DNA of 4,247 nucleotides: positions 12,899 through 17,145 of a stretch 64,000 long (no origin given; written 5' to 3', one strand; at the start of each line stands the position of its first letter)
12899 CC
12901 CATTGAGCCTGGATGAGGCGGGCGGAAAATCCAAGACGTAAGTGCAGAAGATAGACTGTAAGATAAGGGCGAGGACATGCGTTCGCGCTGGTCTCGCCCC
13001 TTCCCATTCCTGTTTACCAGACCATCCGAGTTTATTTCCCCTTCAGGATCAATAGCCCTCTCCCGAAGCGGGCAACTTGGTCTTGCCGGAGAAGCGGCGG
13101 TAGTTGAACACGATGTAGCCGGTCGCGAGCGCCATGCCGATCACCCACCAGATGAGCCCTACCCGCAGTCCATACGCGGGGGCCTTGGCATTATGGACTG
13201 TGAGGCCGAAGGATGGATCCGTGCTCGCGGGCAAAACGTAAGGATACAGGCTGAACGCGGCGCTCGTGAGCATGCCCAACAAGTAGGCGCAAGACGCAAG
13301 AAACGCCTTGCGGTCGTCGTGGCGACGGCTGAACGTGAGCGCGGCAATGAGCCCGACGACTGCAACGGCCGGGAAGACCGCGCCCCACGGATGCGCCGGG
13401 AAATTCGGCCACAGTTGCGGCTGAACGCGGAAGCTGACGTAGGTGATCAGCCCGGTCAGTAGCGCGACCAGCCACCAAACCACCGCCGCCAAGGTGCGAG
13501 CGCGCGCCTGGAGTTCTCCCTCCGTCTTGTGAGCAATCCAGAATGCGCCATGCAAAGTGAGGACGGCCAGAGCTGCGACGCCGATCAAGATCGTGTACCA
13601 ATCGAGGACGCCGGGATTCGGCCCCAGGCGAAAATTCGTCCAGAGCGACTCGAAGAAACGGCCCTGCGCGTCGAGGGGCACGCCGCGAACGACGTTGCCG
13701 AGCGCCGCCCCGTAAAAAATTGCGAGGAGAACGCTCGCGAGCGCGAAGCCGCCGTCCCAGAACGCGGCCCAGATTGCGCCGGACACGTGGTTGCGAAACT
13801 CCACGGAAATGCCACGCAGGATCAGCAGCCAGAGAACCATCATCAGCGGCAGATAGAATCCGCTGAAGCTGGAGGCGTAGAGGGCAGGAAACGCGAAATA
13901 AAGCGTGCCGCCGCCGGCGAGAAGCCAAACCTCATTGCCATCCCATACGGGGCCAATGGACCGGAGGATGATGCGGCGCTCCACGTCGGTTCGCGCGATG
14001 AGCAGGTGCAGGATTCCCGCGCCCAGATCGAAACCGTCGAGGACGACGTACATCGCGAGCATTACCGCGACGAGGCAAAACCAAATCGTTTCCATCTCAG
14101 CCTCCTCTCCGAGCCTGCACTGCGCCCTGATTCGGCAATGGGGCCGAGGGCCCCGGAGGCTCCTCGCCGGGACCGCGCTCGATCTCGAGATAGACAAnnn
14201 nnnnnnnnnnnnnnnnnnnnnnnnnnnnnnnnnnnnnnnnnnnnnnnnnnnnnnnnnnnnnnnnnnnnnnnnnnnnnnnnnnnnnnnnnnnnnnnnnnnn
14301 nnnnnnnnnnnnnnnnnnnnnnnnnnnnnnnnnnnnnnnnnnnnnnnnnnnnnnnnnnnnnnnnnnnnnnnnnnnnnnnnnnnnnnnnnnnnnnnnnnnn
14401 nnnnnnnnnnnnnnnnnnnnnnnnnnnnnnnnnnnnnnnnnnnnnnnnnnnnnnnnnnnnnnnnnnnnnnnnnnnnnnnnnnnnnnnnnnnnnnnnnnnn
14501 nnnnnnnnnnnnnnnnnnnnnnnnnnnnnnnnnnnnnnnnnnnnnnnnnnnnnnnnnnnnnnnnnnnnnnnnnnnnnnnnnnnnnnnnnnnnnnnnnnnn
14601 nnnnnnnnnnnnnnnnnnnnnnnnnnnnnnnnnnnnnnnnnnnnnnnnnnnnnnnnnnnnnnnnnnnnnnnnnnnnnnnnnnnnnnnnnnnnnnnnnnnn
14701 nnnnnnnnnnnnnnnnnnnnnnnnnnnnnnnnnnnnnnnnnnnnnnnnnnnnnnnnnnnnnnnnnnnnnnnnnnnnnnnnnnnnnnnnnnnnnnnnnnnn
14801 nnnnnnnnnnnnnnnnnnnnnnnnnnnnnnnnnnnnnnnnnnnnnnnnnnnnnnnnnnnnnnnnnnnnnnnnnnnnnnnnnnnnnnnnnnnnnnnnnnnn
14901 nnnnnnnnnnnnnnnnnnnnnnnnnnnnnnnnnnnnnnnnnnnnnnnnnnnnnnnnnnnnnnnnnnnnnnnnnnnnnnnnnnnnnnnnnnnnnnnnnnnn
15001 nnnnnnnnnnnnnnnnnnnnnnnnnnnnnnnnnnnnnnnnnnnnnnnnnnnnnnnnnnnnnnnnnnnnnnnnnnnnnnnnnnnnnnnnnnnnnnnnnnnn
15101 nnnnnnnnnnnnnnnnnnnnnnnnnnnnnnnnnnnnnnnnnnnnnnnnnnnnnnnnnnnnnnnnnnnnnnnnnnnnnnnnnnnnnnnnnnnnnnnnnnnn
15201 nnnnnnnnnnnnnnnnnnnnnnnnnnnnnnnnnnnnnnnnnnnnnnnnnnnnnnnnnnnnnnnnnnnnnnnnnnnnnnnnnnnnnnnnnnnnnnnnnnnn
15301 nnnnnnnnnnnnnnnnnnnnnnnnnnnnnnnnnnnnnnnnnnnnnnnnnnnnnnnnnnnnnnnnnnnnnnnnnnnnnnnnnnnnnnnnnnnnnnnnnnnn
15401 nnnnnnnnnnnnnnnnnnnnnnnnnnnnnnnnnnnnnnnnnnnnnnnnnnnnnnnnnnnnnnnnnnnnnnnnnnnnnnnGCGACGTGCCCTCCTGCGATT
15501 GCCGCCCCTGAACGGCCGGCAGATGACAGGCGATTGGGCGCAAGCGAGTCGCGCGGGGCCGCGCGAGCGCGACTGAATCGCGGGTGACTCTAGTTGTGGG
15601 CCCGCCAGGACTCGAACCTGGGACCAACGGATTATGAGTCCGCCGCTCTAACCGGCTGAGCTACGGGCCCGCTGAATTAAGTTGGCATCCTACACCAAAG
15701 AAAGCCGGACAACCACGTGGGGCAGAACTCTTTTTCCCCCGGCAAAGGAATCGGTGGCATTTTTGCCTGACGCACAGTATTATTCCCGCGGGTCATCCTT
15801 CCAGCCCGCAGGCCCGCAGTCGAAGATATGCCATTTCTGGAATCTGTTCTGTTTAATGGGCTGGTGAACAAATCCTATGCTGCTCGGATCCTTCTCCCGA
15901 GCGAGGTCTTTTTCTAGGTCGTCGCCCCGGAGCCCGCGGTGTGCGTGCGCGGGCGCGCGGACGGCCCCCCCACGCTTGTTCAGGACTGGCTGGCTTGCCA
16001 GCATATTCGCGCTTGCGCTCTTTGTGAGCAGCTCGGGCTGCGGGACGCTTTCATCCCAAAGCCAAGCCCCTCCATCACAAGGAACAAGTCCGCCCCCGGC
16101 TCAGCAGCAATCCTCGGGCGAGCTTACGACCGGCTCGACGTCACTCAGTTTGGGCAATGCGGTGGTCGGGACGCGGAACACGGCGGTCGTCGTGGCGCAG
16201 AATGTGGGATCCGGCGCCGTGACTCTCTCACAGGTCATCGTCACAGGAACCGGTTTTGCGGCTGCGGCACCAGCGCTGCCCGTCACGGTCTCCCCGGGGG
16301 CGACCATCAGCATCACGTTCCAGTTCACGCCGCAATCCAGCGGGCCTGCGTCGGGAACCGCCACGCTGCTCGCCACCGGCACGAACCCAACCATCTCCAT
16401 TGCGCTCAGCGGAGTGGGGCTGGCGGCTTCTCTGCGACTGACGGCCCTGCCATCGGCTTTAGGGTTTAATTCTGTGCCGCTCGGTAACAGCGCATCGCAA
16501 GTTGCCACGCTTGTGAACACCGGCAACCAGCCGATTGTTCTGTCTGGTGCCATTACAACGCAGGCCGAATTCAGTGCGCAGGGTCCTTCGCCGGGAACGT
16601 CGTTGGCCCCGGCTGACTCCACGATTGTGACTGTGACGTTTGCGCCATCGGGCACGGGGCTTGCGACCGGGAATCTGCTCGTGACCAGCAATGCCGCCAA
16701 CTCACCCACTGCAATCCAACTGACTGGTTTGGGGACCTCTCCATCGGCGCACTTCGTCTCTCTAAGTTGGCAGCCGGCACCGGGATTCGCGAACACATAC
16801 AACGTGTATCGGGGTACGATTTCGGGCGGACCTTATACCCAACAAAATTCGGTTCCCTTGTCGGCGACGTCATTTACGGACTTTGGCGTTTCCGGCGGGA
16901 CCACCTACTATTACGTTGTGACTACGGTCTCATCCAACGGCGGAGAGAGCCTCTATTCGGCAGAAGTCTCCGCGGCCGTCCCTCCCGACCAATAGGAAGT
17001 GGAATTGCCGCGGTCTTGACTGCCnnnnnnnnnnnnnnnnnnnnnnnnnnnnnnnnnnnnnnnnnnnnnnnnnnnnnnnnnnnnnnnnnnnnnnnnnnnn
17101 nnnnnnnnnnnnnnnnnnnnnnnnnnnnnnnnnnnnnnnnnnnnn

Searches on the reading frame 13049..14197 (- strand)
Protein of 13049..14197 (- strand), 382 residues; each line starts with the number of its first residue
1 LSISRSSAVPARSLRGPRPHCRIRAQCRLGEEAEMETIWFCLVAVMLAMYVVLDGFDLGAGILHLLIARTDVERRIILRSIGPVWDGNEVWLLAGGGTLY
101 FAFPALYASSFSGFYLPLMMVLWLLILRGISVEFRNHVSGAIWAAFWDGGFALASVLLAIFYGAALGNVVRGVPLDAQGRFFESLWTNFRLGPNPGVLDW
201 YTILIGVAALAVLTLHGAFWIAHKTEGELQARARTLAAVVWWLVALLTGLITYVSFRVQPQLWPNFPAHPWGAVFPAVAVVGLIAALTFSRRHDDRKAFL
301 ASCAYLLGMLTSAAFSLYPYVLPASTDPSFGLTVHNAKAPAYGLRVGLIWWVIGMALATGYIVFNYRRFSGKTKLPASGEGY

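Call 80: search_protein_families(library=pfam, proteins=[window:13049-14197:-], max_evalue=0.0001)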
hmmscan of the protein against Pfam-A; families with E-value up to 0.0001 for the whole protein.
window:13049-14197:- (382 aa): 1 family
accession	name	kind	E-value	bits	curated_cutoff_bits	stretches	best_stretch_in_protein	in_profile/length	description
PF02322.20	Cyt_bd_oxida_II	-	6.7e-87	292.1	35.6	1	35-369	1-302/302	Cytochrome bd terminal oxidase subunit II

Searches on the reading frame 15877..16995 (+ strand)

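Call 80: search_protein_families(library=pfam, proteins=[window:15877-16995:+], max_evalue=0.0001)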
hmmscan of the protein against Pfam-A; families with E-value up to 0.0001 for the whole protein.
window:15877-16995:+ (372 aa): 7 families
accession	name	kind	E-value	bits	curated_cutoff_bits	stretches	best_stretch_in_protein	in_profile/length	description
PF22544.2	HYDIN_VesB_CFA65-like_Ig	-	9.2e-17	61.6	25.5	2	192-284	7-99/100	HYDIN/CFA65/VesB-like, Ig-like domain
PF15780.11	ASH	-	1.2e-16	61.1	27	2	193-277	12-96/98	Abnormal spindle-like microcephaly-assoc'd, ASPM-SPD-2-Hydin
PF22073.2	Cep192_D4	-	2.8e-16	60.1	35.5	1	192-286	8-111/112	Cep192 domain 4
PF07610.17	DUF1573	-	1.9e-11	44.2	26.1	1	197-284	10-96/98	Protein of unknown function (DUF1573)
PF12371.14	TMEM131_like_N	-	4e-09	37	28.8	1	192-269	5-82/84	Transmembrane protein 131-like N-terminal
PF24507.1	Ig_CFAP65_4th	-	2.9e-06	28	27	0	211-285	3-75/76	CFAP65, fourth Ig-like domain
PF22067.2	Cep192_D3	-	3.5e-05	24.2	27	0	199-260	12-72/99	Cep192 domain 3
